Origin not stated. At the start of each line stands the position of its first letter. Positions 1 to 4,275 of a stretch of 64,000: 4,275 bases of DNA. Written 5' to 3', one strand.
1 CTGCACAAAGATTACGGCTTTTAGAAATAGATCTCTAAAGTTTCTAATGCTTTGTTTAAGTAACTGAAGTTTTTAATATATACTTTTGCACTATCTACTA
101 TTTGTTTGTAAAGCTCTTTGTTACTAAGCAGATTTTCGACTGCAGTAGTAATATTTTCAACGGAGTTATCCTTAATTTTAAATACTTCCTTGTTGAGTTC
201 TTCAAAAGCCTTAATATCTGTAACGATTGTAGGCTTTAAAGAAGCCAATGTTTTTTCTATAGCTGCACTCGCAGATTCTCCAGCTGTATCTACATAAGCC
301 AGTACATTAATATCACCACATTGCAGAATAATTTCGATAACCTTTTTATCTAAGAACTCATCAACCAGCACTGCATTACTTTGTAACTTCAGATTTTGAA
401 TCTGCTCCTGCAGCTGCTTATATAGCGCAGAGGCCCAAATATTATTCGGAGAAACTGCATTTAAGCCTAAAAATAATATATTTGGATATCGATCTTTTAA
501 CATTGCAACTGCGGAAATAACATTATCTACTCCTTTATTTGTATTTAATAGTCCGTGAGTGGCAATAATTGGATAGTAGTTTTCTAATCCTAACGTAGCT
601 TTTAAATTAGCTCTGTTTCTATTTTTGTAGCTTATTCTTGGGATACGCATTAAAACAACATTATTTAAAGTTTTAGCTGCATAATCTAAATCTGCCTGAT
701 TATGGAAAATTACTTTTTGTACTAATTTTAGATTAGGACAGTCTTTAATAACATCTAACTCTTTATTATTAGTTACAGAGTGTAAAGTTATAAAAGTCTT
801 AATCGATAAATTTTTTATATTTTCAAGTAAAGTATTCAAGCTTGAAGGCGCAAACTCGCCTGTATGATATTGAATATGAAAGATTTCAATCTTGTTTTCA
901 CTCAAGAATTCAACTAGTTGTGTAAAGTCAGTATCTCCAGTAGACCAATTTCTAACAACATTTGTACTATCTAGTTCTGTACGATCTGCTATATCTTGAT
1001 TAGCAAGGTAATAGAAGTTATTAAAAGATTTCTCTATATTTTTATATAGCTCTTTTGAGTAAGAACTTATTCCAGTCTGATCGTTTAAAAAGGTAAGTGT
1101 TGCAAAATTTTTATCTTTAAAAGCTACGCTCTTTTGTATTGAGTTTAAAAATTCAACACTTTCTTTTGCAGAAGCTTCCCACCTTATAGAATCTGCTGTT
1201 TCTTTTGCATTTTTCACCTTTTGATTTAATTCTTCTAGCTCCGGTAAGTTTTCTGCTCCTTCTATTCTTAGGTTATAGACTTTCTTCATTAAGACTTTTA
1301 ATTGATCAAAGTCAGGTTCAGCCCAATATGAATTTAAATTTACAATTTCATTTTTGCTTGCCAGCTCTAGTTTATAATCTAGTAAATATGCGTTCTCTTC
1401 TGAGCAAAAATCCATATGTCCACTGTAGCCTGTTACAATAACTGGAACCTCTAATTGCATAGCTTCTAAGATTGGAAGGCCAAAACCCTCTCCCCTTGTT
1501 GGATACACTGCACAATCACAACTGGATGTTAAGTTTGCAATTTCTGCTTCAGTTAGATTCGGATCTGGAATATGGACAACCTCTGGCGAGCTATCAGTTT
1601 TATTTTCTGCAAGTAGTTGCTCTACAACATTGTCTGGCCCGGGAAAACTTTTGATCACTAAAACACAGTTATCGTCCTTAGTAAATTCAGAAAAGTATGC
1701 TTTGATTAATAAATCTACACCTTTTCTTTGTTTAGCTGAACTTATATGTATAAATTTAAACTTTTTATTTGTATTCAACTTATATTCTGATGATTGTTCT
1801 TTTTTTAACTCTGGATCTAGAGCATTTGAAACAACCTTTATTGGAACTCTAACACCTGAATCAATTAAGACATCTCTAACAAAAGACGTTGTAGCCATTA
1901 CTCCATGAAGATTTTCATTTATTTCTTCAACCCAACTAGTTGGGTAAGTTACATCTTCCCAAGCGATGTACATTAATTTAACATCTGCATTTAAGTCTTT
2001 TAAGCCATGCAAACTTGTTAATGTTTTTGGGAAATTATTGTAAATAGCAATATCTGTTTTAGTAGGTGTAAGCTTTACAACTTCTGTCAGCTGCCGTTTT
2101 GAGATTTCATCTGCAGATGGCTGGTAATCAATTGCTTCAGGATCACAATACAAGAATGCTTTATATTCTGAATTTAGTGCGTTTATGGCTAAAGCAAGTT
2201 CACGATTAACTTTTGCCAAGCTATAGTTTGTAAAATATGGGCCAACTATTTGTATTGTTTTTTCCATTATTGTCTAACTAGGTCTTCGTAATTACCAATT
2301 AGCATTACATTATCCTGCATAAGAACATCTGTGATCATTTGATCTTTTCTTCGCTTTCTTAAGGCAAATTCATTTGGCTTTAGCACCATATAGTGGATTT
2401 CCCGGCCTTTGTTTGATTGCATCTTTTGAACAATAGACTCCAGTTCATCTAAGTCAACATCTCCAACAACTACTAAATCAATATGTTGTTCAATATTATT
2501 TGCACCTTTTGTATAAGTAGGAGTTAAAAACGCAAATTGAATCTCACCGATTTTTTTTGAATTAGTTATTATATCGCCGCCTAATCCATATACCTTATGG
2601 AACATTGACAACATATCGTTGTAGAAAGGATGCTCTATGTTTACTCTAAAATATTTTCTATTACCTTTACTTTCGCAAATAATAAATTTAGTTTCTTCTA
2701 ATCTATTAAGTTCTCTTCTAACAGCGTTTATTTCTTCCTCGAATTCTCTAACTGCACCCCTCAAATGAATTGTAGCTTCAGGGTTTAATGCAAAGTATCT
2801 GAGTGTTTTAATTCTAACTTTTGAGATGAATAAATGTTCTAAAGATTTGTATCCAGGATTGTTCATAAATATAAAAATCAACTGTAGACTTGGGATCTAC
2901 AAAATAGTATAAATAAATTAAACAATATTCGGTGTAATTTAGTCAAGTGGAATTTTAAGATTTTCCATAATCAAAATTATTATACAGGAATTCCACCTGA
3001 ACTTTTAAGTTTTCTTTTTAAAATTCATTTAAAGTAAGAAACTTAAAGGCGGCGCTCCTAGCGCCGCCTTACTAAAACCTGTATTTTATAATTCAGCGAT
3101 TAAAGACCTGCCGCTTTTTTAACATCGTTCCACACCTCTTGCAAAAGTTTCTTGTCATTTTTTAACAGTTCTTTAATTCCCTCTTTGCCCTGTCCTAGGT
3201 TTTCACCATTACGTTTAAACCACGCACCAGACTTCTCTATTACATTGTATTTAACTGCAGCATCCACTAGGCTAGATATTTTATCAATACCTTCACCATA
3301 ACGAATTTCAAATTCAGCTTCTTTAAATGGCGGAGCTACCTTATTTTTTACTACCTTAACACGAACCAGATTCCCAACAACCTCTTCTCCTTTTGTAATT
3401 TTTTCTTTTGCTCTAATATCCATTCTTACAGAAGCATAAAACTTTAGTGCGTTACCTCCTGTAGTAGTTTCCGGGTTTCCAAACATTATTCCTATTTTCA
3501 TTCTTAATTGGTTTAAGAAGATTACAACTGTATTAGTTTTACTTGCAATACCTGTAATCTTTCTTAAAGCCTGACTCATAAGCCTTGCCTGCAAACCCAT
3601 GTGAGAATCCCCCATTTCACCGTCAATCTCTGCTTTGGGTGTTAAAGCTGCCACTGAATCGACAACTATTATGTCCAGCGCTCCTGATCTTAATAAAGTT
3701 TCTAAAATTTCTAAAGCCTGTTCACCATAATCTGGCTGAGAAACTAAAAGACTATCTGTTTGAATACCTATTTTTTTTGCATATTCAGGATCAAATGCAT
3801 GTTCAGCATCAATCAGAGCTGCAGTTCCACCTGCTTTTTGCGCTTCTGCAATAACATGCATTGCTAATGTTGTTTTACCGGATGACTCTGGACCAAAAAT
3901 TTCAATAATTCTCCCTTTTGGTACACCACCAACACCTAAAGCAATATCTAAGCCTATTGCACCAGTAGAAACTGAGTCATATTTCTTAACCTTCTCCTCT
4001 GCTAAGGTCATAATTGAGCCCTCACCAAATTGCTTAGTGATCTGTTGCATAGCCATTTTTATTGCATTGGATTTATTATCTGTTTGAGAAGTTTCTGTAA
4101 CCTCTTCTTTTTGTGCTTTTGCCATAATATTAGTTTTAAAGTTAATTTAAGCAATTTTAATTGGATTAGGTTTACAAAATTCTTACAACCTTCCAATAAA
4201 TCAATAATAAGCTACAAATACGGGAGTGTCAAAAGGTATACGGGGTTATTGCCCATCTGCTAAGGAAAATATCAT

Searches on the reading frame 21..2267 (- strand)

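Call 43: search_protein_families(library=pfam, proteins=[window:21-2267:-], max_evalue=0.0001)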
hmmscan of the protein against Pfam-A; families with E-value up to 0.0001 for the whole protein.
window:21-2267:- (748 aa): 3 families
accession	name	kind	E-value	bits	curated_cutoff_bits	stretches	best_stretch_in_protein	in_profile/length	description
PF00534.26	Glycos_transf_1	-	6.7e-26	91.3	26.4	2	163-295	9-139/172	Glycosyl transferases group 1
PF13692.12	Glyco_trans_1_4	-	1.6e-22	80.8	27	2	171-297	3-125/142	Glycosyl transferases group 1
PF20706.3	GT4-conflict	-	5.6e-11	42.5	26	1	149-291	176-323/385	Family 4 Glycosyltransferase in conflict systems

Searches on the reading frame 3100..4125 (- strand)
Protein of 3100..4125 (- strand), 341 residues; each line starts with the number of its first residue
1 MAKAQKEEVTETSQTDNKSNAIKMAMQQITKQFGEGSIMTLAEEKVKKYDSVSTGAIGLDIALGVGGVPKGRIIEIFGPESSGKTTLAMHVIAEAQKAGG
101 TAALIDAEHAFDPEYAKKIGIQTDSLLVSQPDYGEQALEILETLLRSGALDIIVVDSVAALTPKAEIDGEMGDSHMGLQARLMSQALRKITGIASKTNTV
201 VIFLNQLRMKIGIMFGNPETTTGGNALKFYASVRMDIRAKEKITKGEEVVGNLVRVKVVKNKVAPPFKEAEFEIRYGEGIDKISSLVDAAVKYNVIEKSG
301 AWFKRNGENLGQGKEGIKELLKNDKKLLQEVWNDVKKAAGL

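Call 43: search_protein_families(library=pfam, proteins=[window:3100-4125:-], max_evalue=0.0001)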
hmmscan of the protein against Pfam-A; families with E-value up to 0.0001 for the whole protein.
window:3100-4125:- (341 aa): 4 families
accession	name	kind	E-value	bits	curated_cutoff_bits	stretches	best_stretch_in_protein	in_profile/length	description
PF00154.27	RecA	-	2.3e-135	450.6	27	1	21-281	2-262/262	recA bacterial DNA recombination protein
PF21096.2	RecA_C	-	1.4e-16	60.8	27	1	285-339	2-56/57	RecA C-terminal domain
PF08423.17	Rad51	-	1.3e-10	41.5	22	1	51-251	7-219/244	Rad51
PF06745.19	ATPase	-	7.4e-06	25.9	26.6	1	52-106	1-55/231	KaiC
